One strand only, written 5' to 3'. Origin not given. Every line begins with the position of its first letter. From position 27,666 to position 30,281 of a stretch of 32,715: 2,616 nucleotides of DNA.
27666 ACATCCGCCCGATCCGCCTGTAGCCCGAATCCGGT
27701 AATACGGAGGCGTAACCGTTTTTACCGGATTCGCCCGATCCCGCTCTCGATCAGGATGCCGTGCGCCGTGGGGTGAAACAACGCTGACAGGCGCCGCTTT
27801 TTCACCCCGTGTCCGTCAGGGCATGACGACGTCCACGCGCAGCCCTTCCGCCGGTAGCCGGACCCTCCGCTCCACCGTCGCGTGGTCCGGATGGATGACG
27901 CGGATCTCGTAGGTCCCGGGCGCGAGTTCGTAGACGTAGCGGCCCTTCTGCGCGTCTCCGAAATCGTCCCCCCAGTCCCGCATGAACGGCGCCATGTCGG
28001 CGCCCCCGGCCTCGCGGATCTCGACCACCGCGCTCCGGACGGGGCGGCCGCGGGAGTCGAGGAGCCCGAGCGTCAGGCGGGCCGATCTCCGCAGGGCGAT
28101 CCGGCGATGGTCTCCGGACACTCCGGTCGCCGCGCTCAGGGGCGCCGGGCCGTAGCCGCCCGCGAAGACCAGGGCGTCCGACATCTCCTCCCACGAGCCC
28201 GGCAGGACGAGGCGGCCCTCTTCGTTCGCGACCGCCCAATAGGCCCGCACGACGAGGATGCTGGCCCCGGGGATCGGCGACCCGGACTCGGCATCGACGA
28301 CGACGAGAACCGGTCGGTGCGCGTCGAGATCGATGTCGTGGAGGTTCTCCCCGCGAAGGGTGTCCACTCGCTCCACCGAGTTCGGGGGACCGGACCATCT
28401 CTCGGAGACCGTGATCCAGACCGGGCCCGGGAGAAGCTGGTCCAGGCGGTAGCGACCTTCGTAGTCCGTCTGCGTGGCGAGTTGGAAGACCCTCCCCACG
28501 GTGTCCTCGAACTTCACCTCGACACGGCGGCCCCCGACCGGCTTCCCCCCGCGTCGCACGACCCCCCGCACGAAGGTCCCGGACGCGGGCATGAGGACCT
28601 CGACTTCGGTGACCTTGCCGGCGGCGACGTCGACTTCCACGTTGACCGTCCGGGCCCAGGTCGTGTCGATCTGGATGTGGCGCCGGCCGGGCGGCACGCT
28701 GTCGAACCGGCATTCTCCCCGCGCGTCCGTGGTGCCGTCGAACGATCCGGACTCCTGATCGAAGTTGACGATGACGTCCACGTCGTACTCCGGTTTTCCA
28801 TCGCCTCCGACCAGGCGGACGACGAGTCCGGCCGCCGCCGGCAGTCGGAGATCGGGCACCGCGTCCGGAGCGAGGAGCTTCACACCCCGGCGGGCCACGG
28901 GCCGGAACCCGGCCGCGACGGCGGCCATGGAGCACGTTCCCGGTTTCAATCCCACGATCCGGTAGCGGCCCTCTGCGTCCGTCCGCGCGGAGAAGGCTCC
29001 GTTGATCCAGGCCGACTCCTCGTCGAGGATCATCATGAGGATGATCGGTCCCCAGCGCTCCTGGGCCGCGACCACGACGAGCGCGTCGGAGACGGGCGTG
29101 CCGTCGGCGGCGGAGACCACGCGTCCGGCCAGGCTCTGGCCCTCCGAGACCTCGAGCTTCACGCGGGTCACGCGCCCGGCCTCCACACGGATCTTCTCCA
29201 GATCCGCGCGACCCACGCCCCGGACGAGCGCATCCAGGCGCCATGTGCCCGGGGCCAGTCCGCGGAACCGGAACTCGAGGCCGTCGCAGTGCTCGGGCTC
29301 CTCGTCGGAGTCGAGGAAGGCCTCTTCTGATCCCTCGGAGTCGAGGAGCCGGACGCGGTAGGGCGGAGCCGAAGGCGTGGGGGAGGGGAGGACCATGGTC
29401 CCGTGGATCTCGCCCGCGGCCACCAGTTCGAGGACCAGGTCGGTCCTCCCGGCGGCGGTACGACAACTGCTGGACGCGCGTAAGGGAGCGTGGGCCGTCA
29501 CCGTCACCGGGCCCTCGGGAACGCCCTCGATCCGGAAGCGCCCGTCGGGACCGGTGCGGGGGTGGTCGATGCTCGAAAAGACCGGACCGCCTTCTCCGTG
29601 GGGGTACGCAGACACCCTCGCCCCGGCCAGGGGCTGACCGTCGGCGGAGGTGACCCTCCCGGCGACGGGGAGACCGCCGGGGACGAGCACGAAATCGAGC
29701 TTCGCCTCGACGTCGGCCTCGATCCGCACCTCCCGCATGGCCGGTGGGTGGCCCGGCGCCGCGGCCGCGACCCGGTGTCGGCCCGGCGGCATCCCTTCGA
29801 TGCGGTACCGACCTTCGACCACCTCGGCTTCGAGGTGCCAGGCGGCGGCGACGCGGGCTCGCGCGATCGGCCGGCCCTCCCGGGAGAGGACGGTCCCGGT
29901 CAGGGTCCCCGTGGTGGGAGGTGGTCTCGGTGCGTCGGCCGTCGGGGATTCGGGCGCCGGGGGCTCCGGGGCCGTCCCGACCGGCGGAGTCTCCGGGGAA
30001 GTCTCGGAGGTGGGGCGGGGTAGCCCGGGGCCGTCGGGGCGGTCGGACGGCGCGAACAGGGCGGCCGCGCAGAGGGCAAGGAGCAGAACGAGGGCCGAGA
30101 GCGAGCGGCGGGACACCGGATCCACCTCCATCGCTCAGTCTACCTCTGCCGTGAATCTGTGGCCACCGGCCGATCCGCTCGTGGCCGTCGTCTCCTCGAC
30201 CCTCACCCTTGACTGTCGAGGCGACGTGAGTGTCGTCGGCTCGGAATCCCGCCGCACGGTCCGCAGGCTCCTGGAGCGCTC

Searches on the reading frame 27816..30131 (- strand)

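Call 77: search_protein_families(library=pfam, proteins=[window:27816-30131:-], max_evalue=0.001)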
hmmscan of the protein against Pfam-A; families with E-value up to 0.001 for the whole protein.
window:27816-30131:- (771 aa): 11 families
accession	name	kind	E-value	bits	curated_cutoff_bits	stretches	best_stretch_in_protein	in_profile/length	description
PF13620.12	CarboxypepD_reg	-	5.7e-64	212.9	32.3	5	333-423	1-73/82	Carboxypeptidase regulatory-like domain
PF13715.12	CarbopepD_reg_2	-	5.6e-16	58.8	32.2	0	464-517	26-79/88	CarboxypepD_reg-like domain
PF00775.27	Dioxygenase_C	-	1.8e-11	44.3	27.3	0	333-402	31-98/182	Dioxygenase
PF17210.9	SdrD_B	-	2.4e-09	37.8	29.7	0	531-576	23-65/112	SdrD B-like domain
PF14686.12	fn3_3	-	1.1e-06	28.8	24.4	0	380-408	27-55/75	Polysaccharide lyase family 4, domain II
PF08308.17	PEGA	-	3.5e-06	27.3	20.8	0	734-760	30-56/71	PEGA domain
PF20598.4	DUF6795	-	9.9e-06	26.2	27.4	0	521-565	1-45/103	Domain of unknown function (DUF6795)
PF10670.15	DUF4198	-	1.7e-05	25.5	34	0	158-202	151-194/209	Domain of unknown function (DUF4198)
PF24107.1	DUF7382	-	4.7e-05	23.6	27.4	0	333-355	21-42/65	Domain of unknown function (DUF7382)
PF07210.18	DUF1416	-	5.3e-05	23.5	23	0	258-328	37-97/97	Protein of unknown function (DUF1416)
PF15976.11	CooC_C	-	0.00018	21.9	29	0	75-113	17-55/93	CS1-pili formation C-terminal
